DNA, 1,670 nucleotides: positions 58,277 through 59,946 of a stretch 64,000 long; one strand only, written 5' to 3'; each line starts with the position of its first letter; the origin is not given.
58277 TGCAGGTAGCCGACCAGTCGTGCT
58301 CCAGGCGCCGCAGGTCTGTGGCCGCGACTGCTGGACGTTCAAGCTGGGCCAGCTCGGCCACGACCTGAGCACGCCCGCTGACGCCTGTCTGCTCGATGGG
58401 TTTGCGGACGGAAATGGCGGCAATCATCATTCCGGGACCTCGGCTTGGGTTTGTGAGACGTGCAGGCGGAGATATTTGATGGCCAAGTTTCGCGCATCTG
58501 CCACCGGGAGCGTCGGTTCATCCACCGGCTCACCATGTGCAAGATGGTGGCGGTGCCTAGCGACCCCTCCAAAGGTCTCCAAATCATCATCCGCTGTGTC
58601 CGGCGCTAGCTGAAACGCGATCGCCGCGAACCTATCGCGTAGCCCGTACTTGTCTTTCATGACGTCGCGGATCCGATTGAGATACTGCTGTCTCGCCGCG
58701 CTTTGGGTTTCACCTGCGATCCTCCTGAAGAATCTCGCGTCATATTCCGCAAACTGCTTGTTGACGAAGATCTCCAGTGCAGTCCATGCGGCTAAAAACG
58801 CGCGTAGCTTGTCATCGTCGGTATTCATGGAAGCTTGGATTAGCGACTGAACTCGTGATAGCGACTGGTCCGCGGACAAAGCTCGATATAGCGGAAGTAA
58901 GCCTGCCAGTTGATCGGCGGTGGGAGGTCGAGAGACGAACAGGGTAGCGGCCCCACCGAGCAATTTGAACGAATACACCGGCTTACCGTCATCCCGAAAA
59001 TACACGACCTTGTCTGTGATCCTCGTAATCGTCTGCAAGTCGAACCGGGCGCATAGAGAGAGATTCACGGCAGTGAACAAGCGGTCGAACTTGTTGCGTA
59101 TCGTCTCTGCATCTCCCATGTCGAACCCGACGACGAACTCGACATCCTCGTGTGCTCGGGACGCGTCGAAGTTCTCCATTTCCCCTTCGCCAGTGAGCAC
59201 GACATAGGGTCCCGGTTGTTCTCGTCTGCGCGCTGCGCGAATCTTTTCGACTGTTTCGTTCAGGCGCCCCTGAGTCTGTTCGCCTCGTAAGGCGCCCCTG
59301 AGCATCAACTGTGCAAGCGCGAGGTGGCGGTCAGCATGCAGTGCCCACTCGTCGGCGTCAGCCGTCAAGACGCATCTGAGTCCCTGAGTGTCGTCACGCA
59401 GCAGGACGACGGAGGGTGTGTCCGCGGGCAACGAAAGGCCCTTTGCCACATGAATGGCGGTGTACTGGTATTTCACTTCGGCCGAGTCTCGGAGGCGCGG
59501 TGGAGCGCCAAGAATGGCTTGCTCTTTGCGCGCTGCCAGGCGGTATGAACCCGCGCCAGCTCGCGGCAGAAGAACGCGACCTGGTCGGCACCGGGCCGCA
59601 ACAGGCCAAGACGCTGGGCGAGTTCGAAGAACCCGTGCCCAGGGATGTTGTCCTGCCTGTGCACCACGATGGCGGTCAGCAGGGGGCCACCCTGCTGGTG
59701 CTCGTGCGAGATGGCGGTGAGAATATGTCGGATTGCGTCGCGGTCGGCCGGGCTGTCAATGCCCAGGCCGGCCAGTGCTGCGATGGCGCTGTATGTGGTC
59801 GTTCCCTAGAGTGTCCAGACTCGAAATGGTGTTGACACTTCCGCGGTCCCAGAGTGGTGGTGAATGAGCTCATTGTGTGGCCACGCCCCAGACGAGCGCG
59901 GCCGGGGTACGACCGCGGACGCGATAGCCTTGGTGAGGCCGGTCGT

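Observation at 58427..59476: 349-aa orphan protein in a locally AT-richer segment next to IS481 copy C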

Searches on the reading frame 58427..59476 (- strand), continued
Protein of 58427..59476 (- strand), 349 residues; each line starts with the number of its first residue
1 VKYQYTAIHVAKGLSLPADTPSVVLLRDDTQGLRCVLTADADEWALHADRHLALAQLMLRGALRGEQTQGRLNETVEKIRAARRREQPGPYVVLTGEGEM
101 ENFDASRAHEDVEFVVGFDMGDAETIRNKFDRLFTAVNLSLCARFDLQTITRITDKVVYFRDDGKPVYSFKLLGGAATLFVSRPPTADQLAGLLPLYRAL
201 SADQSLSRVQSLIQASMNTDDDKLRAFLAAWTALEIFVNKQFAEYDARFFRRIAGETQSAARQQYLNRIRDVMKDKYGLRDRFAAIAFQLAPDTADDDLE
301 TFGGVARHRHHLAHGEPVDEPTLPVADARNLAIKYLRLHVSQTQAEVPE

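Call 72: search_protein_families(library=padloc, proteins=[L010:8808-11918:+, L027:9090-12194:-, L022:9449-12121:+, L016:4521-6944:+, L023:10860-13262:+, L018:1965-4277:+, L009:5061-7226:+, L023:4464-6536:+, L027:4215-6278:-, L016:9127-10713:+], max_evalue=1e-10)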
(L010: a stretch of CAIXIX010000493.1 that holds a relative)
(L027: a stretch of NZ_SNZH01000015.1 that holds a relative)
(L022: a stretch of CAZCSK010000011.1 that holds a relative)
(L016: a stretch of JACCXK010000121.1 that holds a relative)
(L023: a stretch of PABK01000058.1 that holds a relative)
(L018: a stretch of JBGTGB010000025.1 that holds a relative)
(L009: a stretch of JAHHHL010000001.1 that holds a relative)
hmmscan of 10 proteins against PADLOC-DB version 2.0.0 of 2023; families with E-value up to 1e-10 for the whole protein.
L010:8808-11918:+ (1037 aa): 29 families (the best 25 are shown)
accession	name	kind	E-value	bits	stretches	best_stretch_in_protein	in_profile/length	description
PDLC02621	DrmD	-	0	1143.5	1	3-1035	8-1038/1040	DrmD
PDLC02572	DrmA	-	1e-298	991.8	1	6-1034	12-1037/1043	DrmA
PDLC02633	DrmD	-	3e-222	738.1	1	4-823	8-838/839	DrmD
PDLC02632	DrmD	-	9.3e-209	693.2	1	5-636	13-644/662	DrmD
PDLC02624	DrmD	-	4.9e-149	495.8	1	149-769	2-617/652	DrmD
PDLC02622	DrmD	-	4e-122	406.1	1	6-403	14-416/422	DrmD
PDLC02629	DrmD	-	2.5e-108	360.7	1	533-1033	4-501/508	DrmD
PDLC02625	DrmD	-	1.2e-79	266.8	1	297-1029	66-778/792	DrmD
PDLC02628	DrmD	-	1.4e-66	222.8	1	686-1033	17-366/373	DrmD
PDLC02500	BrxHI|BrxHII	-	4.6e-65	218.7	1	99-631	77-589/933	BrxHI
PDLC02504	BrxHI|BrxHII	-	1.3e-61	206.7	1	107-632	105-598/971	BrxHII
PDLC02618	DrmD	-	1.9e-56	189.4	1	9-261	5-254/273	DrmD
PDLC00659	HmaA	-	7.3e-54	181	1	131-618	125-613/1176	SNF2 helicase / DEAD-box helicase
PDLC02840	DpdE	-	6.1e-41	138.7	1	107-196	155-251/1091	DpdE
PDLC02623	DrmD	-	1.5e-38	130.3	2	115-309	105-299/1040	DrmD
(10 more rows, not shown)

L027:9090-12194:- (1035 aa): 0 families

L022:9449-12121:+ (891 aa): 8 families
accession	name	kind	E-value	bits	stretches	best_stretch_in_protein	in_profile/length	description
PDLC03598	REase_MTase_IIG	-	2.8e-287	953.4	1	19-883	30-910/912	Type IIG restriction enzyme-methyltransferase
PDLC03627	REase_MTase_IIG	-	4.2e-80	267.8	2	146-420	211-488/1136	Type IIG restriction enzyme-methyltransferase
PDLC03599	REase_MTase_IIG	-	5.1e-68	227.8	2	54-675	67-691/959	Type IIG restriction enzyme-methyltransferase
PDLC02643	DrmMI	-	4.7e-39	132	1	448-863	857-1276/1347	DrmMI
PDLC02644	DrmMI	-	8.4e-18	61.7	0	448-661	369-576/988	DrmMI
PDLC04134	mad2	-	1.2e-17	61.9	1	94-522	90-397/492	mads_2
PDLC02646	DrmMI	-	6.7e-14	49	1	449-881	271-724/792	DrmMI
PDLC03618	REase_MTase_IIG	-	4.2e-11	38.9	0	448-805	853-1208/1429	Type IIG restriction enzyme-methyltransferase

L016:4521-6944:+ (808 aa): 2 families
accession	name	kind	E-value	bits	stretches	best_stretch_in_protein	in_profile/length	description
PDLC02506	BrxL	-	3.7e-15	53.2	1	617-770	517-670/680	BrxL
PDLC03838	DolB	-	4.7e-11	40.6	0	323-567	133-367/375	-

L023:10860-13262:+ (801 aa): 0 families

L018:1965-4277:+ (771 aa): 12 families
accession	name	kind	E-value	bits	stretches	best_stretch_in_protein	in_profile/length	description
PDLC04895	PDC-S06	-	3.6e-60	202.4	1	3-687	2-704/784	-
PDLC04894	PDC-S06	-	7.7e-28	95.5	1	1-499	1-480/740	-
PDLC04890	PDC-S06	-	5.5e-18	62.9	1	260-621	240-580/732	-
PDLC04898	PDC-S06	-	6.2e-18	62.5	0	6-461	8-467/752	-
PDLC03859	LmuB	-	1.5e-17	62.1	1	127-619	185-590/611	-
PDLC04886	PDC-S06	-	1.5e-17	61.7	1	260-623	239-581/727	-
PDLC04897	PDC-S06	-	3.1e-16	57.1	1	261-617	233-581/727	-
PDLC04887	PDC-S06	-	1.2e-15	55.2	0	548-619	546-621/790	-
PDLC04896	PDC-S06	-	5.8e-15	52.9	0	25-379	26-368/732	-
PDLC04889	PDC-S06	-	1.5e-11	41.6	0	24-116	18-100/693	-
PDLC04135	mad3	-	1.6e-11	42.4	0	12-620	7-329/374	mads_3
PDLC04891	PDC-S06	-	4.3e-11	40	0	547-627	621-698/858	-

L009:5061-7226:+ (722 aa): 0 families

L023:4464-6536:+ (691 aa): 14 families
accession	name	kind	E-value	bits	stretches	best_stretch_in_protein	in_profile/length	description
PDLC04102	HerA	-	1.7e-284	943.2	1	9-685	1-643/654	-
PDLC04106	HerA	-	1.2e-86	289.7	2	443-679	412-646/667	-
PDLC04098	HerA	-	2.5e-80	268.9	1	13-689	8-676/686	-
PDLC04105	HerA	-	1.3e-79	266.3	1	13-681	7-555/576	-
PDLC02185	HerA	-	1.1e-68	230.4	2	456-681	353-581/585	-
PDLC04100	HerA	-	5.5e-66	221.5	2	454-683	348-576/580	-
PDLC04097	HerA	-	7.7e-57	191.3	2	498-680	423-612/618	-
PDLC02188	HerA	-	2.9e-50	169.7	1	454-679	333-560/578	-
PDLC04103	HerA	-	1.7e-45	153.4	2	449-679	352-574/579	-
PDLC04104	HerA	-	1.1e-39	134.3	1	450-679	130-354/379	-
PDLC04140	mad8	-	3.8e-21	73.9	1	188-656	27-294/314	mads_8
PDLC04107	HerA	-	4.3e-12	43.7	1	15-292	11-258/306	-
PDLC01055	HerA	-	2e-11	41.4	0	512-621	386-483/532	Type III coevolved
PDLC04101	HerA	-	3.1e-11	40.7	0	92-296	82-257/400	-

L027:4215-6278:- (688 aa): 49 families (the best 25 are shown)
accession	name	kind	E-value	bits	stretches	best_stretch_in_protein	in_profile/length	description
PDLC00063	GajA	-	4.3e-259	859.7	1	1-664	1-668/679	AAA ATPase domain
PDLC00093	GajA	-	4.9e-134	446.7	2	179-661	204-724/736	AAA ATPase domain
PDLC00065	GajA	-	3e-128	427.5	1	1-658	1-666/670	AAA ATPase domain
PDLC00095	GajA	-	1.1e-112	376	2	181-658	215-732/752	AAA ATPase domain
PDLC00079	GajA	-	3.4e-106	354.7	1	1-656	1-700/702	AAA ATPase domain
PDLC00088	GajA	-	1.4e-99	332.4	1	314-656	1-370/372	AAA ATPase domain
PDLC00068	GajA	-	1.1e-85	286.5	1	190-540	2-347/545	AAA ATPase domain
PDLC00082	GajA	-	3.4e-70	235.2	2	177-601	209-616/694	AAA ATPase domain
PDLC00076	GajA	-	4.2e-62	208.6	1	1-598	1-573/700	AAA ATPase domain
PDLC02979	AriA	-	1.5e-50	171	1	1-399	1-373/373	-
PDLC00096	GajA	-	8.9e-42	141.6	1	314-528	263-457/630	AAA ATPase domain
PDLC00069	GajA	-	2.4e-41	139.9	1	1-528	1-505/687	AAA ATPase domain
PDLC00077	GajA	-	4.9e-39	132.4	1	1-528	1-500/616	AAA ATPase domain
PDLC00070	GajA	-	2.2e-38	130.2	1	316-532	264-455/596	AAA ATPase domain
PDLC00091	GajA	-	4.5e-38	129.5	1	315-511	269-445/627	AAA ATPase domain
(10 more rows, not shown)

L016:9127-10713:+ (529 aa): 1 family
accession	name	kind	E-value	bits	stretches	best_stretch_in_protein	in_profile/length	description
PDLC03826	DitA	-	1e-63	213.9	1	24-503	3-478/486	-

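Call 88: find_related_loci(query=A1, collection=viral_contigs, flank=6000)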
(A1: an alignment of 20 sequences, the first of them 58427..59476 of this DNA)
Query A1 (349 aa) in viral_contigs; peptide patterns used: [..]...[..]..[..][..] (x = any residue, [..] = any of these).
33 stretches matched a pattern, but none encodes a relative of the query by tblastn (E <= 1e-3).

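Call 89: search_dna_similar(query=window:58427-59476:-, collection=phages, mode=protein, max_evalue=0.001)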
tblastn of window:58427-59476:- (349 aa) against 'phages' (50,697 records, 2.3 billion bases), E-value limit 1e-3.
No match.

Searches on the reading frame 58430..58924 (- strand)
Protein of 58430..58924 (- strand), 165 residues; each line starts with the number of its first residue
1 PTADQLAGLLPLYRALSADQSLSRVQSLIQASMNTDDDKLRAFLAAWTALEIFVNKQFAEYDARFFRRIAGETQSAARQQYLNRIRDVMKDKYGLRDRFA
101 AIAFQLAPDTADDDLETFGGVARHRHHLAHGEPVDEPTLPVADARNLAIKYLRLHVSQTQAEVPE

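Call 99: search_solved_structures(query=A6, max_evalue=10, show_alignments=3)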
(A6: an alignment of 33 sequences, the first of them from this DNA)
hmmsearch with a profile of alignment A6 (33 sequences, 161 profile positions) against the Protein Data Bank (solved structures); distinct sequences matched with E-value up to 10: 5.
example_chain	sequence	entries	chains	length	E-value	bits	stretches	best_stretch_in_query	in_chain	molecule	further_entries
5z4c_A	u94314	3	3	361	0.7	12.7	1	68-102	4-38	Terminal uridylyltransferase Tailor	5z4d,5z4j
5z4m_A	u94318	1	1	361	0.7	12.7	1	68-102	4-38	Terminal uridylyltransferase Tailor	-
5z4a_A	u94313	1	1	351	0.71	12.7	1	68-102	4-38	Terminal uridylyltransferase Tailor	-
6i0s_A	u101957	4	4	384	0.74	12.6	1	68-102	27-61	Terminal uridylyltransferase Tailor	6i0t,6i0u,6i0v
6wn3_A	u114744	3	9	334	1.8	11.3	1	18-70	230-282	SxtT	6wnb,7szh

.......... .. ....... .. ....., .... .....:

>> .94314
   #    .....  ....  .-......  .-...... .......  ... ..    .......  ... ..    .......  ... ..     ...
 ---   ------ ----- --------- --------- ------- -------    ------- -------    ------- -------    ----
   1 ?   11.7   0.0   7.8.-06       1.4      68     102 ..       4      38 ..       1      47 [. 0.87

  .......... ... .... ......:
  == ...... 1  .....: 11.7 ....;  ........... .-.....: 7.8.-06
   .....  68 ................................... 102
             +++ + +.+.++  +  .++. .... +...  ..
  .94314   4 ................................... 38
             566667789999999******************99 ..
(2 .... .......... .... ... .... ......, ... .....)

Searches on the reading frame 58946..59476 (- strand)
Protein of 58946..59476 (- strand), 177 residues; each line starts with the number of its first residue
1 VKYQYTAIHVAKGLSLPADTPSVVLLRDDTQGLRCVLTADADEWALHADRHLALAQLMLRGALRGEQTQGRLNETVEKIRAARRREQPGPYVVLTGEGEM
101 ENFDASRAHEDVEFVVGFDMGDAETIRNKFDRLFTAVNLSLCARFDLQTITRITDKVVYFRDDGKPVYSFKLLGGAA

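Call 60: predict_structure(alignment_id=A3)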
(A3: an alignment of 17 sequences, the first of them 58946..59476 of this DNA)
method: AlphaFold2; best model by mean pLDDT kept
length: 177 residues; sequences in the alignment: 17
mean_pLDDT: 90.4   pTM: 0.85
mean pLDDT of the five models: 90.4, 90.2, 89.5, 88.1, 87.3
residues with pLDDT >= 90: 121; 70-90: 52; 50-70: 1; < 50: 3
segments of 3 or more residues with pLDDT < 50: 175-177
pLDDT, mean of each block of 10 residues (from residue 1): 96 86 93 94 95 92 79 95 91 96 86 91 93 91 89 96 95 62
secondary structure, 60 per line:
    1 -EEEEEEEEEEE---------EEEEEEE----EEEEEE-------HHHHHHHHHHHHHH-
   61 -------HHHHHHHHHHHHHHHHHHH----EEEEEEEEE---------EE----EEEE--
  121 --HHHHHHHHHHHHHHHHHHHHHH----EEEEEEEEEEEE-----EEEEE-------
elements in order: E2-12 E22-28 E33-38 H46-59 H68-86 E91-99 E115-118 H123-144 E149-160 E166-170

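Call 93: find_homologous_proteins(query=A3, max_evalue=0.001)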
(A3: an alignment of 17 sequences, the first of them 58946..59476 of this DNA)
Query A3 (17 sequences) (177 aa, profile of the alignment): 3 proteins with E <= 0.001 among 5290 candidates.
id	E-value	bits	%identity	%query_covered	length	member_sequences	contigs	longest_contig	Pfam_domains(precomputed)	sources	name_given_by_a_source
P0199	2.4e-62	228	33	96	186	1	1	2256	-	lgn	-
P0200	1.4e-41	160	26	72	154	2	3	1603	-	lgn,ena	-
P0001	1.5e-19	89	99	48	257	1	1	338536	-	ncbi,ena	-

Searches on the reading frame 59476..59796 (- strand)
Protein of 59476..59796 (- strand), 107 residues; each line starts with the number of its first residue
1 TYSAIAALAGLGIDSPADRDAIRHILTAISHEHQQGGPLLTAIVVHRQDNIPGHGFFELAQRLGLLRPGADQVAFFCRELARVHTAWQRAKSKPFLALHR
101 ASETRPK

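Call 59: search_dna_similar(query=window:59476-59796:-, collection=plasmids, mode=protein, max_evalue=0.001, max_rows=10)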
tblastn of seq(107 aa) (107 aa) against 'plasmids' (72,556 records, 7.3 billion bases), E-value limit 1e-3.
Records with a match: 3; places in all: 3; records where one place covers at least 80% of the query: 2.
Best place of each record, by identity: <60% 3.
By first word of the organism name: Rhizobium 1; Streptomyces 1; Arthrobacter 1.
By predicted mobility (MOB-suite, as given by PLSDB): non-mobilizable 2; mobilizable 1.
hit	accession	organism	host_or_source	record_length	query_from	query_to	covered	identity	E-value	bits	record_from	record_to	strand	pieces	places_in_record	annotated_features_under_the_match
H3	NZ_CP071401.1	Rhizobium leguminosarum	lentil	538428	1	96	90%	37.1%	3e-8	57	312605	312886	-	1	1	hypothetical protein | 3'-5' exonuclease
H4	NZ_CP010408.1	Streptomyces vietnamensis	soil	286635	12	103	86%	29.2%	4e-4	45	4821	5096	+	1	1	hypothetical protein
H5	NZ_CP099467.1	Arthrobacter caoxuetaonis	single cell,faeces,Qinghai,China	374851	18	72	51%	40.4%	3e-4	45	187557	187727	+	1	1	hypothetical protein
